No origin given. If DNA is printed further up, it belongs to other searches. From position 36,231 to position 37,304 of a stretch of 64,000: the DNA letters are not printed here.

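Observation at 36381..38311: Convergent AbiV-like + DUF2971-like gene pair in a low-GC insertion between rsmC and moeZ: candidate uncharacterised two-gene anti-phage module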

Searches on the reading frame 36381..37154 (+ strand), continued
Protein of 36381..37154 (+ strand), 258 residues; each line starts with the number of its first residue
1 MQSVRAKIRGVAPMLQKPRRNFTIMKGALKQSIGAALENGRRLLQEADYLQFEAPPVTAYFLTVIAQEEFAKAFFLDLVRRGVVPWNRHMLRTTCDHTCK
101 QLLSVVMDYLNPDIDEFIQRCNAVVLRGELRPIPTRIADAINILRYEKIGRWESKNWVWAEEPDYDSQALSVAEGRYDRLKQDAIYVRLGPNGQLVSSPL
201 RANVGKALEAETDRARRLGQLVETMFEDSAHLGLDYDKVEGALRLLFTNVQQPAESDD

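Call 75: search_protein_families(library=padloc, proteins=[L157:5090-7879:+, L135:7641-9914:+, L095:11015-13483:+], max_evalue=0.001)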
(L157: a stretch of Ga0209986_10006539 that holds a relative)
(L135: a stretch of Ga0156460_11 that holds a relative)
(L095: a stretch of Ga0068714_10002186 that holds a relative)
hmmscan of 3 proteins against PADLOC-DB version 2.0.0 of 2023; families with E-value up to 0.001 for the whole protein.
L157:5090-7879:+ (930 aa): 7 families
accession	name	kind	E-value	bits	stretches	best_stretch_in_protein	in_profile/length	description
PDLC03859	LmuB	-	2e-09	35.2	1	511-904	270-584/611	-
PDLC02980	AriA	-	3.8e-08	31.6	1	50-71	1-22/304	-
PDLC04135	mad3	-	1.4e-07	29.4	1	714-904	155-322/374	mads_3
PDLC03865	LmuB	-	3.5e-06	23.5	0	49-67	32-50/1007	-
PDLC00102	GajA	-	4.1e-05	20.2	0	26-69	3-44/532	AAA ATPase domain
PDLC02335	AbiLi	-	0.00045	17.4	0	24-106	48-119/326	AbiLi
PDLC03863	LmuB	-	0.00049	16.9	1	45-122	21-89/610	-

L135:7641-9914:+ (758 aa): 72 families (the best 25 are shown)
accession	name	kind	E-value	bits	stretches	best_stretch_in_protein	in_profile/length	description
PDLC03859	LmuB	-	1e-24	85.8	2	158-579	200-604/611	-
PDLC04135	mad3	-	8e-18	63.1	1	17-559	1-323/374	mads_3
PDLC03865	LmuB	-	3.6e-16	56.6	2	17-149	2-163/1007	-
PDLC02979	AriA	-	1.5e-12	46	1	17-323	2-257/373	-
PDLC04895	PDC-S06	-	8e-11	39.1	1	496-656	562-729/784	-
PDLC03863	LmuB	-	2.1e-10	37.9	1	20-108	4-78/610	-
PDLC00271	PtuA1|PtuA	-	1e-08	33.2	1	17-71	2-53/421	AAA ATPase domain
PDLC00091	GajA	-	1.1e-08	32.4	1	18-100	3-81/627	AAA ATPase domain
PDLC02980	AriA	-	3.3e-08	31.9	1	43-90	1-50/304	-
PDLC00311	PtuA1|PtuA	-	4.6e-08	30.5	1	17-172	2-144/455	AAA ATPase domain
PDLC00284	PtuA1|PtuA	-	1e-07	29.2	1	17-63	61-105/545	AAA ATPase domain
PDLC00278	PtuA1|PtuA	-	1.4e-07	29.2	1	17-65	2-47/436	AAA ATPase domain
PDLC02913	ATPase_I-A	-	1.4e-07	29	1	17-62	53-95/508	-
PDLC00267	PtuA1|PtuA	-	1.7e-07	28.8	1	17-65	2-47/438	AAA ATPase domain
PDLC00102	GajA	-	2.8e-07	27.4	1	18-68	3-50/532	AAA ATPase domain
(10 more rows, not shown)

L095:11015-13483:+ (823 aa): 51 families (the best 25 are shown)
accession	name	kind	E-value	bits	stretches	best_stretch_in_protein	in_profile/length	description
PDLC03859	LmuB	-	1.8e-32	111.3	2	149-623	171-593/611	-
PDLC03865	LmuB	-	8.2e-17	58.7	2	30-300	34-308/1007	-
PDLC04135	mad3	-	7.9e-16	56.6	1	6-620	1-328/374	mads_3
PDLC03861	LmuB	-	2.1e-14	50.5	1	10-107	213-306/1213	-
PDLC00278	PtuA1|PtuA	-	4.2e-13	47.4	2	5-119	1-119/436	AAA ATPase domain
PDLC00271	PtuA1|PtuA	-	1.1e-11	42.9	2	5-84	1-80/421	AAA ATPase domain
PDLC00305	PtuA1|PtuA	-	8.2e-11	39.9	2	5-119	1-115/392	AAA ATPase domain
PDLC00267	PtuA1|PtuA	-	5.5e-10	36.9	1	5-58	1-54/438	AAA ATPase domain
PDLC00298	PtuA1|PtuA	-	7.6e-10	36.4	2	5-70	1-66/423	AAA ATPase domain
PDLC02335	AbiLi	-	1.3e-09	35.6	1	5-620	48-242/326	AbiLi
PDLC00310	PtuA1|PtuA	-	2.3e-09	34.8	1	5-72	1-67/443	AAA ATPase domain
PDLC00284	PtuA1|PtuA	-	2.5e-09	34.5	1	4-82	59-138/545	AAA ATPase domain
PDLC03863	LmuB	-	2.9e-09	34.2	1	5-113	3-93/610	-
PDLC02979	AriA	-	7e-09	33.9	1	5-379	1-281/373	-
PDLC02913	ATPase_I-A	-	5.3e-08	30.4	1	4-99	51-143/508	-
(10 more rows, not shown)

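Call 76: search_protein_families(library=pfam, proteins=[L157:5090-7879:+, L135:7641-9914:+, L095:11015-13483:+], max_evalue=0.001)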
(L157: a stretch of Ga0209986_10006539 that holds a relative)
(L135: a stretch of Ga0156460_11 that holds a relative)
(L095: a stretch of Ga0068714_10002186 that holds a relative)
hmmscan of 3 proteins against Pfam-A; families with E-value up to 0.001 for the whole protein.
L157:5090-7879:+ (930 aa): 3 families
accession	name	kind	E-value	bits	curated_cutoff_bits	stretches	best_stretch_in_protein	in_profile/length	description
PF02463.25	SMC_N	-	5.9e-12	45.9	40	1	357-909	69-202/220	RecF/RecN/SMC N terminal domain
PF13304.12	AAA_21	-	0.00026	21.6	27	0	50-70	1-21/304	AAA domain, putative AbiEii toxin, Type IV TA system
PF13558.12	SbcC_Walker_B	-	0.00037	21.1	27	1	838-891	30-89/90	SbcC/RAD50-like, Walker B motif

L135:7641-9914:+ (758 aa): 6 families
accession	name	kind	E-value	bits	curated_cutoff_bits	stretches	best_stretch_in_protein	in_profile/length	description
PF13175.12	AAA_15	-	9.3e-10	39.1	32.1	1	17-321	2-256/374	AAA ATPase domain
PF02463.25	SMC_N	-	5.8e-08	32.9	40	1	18-561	2-200/220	RecF/RecN/SMC N terminal domain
PF13476.12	AAA_23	-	6.3e-08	33.9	27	0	20-300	1-155/201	AAA domain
PF13304.12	AAA_21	-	4.5e-07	30.7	27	1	43-100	1-65/304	AAA domain, putative AbiEii toxin, Type IV TA system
PF13555.12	AAA_29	-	1.9e-05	24.8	27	1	21-62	4-43/61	P-loop containing region of AAA domain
PF13514.12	AAA_27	-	0.00068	19.7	22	0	17-61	2-46/206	AAA domain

L095:11015-13483:+ (823 aa): 7 families
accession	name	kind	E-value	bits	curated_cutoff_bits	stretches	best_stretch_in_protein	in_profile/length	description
PF02463.25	SMC_N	-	8.4e-17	61.8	40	1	9-624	4-207/220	RecF/RecN/SMC N terminal domain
PF13175.12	AAA_15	-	2e-09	38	32.1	1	5-378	1-281/374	AAA ATPase domain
PF13304.12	AAA_21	-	2.7e-09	37.9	27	0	31-60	3-34/304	AAA domain, putative AbiEii toxin, Type IV TA system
PF13476.12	AAA_23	-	3.3e-08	34.9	27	1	10-282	2-197/201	AAA domain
PF13166.12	AAA_13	-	5.7e-06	25.7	36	1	552-628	501-583/713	AAA domain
PF13555.12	AAA_29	-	1.5e-05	25.1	27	1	19-53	15-48/61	P-loop containing region of AAA domain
PF01695.23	IstB_IS21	-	0.00074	19.5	24.1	0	9-44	74-109/238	IstB-like ATP binding protein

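Call 79: find_related_loci(query=A2, collection=viral_contigs, flank=8000)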
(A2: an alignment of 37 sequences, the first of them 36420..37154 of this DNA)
Query A2 (245 aa) in viral_contigs; peptide patterns used: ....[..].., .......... (x = any residue, [..] = any of these).
426 stretches matched a pattern, but none encodes a relative of the query by tblastn (E <= 1e-3).
